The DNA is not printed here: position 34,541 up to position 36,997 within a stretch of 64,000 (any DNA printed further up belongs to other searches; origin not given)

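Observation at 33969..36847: Catalytically dead 5'-nucleotidase fold fused to an outer-membrane-type C-terminus, coupled to a coiled-coil lipoprotein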

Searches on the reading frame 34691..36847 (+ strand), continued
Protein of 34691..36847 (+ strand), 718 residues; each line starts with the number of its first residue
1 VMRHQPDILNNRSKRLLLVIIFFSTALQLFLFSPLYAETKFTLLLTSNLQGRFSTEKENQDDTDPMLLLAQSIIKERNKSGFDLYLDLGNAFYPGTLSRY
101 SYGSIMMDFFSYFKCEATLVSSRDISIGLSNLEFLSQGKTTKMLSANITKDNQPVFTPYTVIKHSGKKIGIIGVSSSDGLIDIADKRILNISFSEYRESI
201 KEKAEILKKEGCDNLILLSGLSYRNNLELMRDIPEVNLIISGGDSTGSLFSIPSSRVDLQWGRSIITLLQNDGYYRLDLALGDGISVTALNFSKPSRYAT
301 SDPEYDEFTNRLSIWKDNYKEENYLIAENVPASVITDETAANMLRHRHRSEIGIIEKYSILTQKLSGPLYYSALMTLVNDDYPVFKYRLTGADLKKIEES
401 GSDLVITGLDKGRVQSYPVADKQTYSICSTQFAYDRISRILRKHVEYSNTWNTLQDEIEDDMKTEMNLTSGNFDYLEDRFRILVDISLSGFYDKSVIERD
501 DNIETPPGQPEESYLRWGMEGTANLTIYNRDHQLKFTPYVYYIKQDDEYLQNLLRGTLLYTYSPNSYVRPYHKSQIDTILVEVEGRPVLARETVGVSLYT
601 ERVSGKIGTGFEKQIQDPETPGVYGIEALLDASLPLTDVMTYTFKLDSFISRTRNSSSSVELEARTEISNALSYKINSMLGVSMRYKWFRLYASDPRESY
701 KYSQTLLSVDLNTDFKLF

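Call 39: find_related_loci(query=A1, collection=genome_contigs, flank=3000)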
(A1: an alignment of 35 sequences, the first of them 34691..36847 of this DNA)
Query A1 (718 aa) in genome_contigs; peptide patterns used: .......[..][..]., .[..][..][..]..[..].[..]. (x = any residue, [..] = any of these).
205 stretches matched a pattern; 85 encode a relative of the query (tblastn E <= 1e-3); the best 80 are kept; 80 distinct loci.
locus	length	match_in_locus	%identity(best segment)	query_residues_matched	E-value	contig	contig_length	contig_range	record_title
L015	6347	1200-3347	71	1-718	0e+0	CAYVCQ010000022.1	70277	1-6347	MAG TPA_asm: uncultured Leptospirales bacterium isolate SRP302447_co2_803 genome assembly, contig: NODE_1198_length_7027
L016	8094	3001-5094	68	19-718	0e+0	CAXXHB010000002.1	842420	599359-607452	MAG: Spirochaetota bacterium isolate 9c02a98b-b84c-44b5-ab69-c94782187e37 genome assembly, contig: contig_2, whole genom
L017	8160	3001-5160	59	4-716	0e+0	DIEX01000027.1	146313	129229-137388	MAG TPA_asm: Spirochaetia bacterium UBA5763 UBA5763_contig_13715, whole genome shotgun sequence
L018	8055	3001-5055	60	36-716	0e+0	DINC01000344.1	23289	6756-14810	MAG TPA_asm: Spirochaetia bacterium UBA5550 UBA5550_contig_203, whole genome shotgun sequence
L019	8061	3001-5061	60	29-714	0e+0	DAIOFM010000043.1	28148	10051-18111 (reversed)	MAG TPA_asm: Spirochaetota bacterium isolate CTOTU18388 NODE_1050_length_28148_cov_8.217883, whole genome shotgun sequen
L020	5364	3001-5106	59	19-716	0e+0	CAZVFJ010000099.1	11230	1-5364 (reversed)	MAG TPA_asm: uncultured Leptospirales bacterium isolate SRP192927_co3_21 genome assembly, contig: NODE_14488_length_1123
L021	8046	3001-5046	69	35-717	0e+0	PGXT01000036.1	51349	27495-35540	MAG: Spirochaetae bacterium HGW-Spirochaetae-5 bjp_ig2069_scaffold_1259, whole genome shotgun sequence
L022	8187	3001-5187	66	1-718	0e+0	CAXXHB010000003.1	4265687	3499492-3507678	MAG: Spirochaetota bacterium isolate 9c02a98b-b84c-44b5-ab69-c94782187e37 genome assembly, contig: contig_3, whole genom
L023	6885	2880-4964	49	24-718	0e+0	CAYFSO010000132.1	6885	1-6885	MAG TPA_asm: uncultured Leptospiraceae bacterium isolate ERP107533_co1_200 genome assembly, contig: NODE_13480_length_68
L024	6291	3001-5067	49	29-718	0e+0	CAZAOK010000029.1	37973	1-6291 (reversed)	MAG TPA_asm: uncultured Leptospiraceae bacterium isolate SRP252850_co1_61 genome assembly, contig: NODE_1688_length_3797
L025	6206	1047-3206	59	3-716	0e+0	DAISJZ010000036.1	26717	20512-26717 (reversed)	MAG TPA_asm: Spirochaetota bacterium isolate CTOTU18752 NODE_1450_length_26717_cov_16.789963, whole genome shotgun seque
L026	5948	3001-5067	49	29-718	0e+0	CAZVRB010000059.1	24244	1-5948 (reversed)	MAG TPA_asm: uncultured Leptospiraceae bacterium isolate binchicken_co13_469 genome assembly, contig: NODE_2692_length_2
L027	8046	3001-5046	46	38-718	0e+0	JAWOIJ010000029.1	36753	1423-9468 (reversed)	MAG: Desulfobacterales bacterium isolate CWP5-2.bin.178 k191_571595, whole genome shotgun sequence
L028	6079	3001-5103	46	20-717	0e+0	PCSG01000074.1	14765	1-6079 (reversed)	MAG: Desulfobacterales bacterium CG23_combo_of_CG06-09_8_20_14_all_51_8 CG23_scaffold_2131_c, whole genome shotgun seque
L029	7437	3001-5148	46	11-718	0e+0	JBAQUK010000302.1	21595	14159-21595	MAG: Desulfosalsimonadaceae bacterium isolate MFD12006_ilm_asm_bin16 k127_108728, whole genome shotgun sequence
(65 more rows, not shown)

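Call 89: search_protein_families(library=padloc, proteins=[window:34691-36847:+], max_evalue=0.01)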
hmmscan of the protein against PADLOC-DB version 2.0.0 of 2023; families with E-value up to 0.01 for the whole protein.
window:34691-36847:+ (718 aa): 0 families
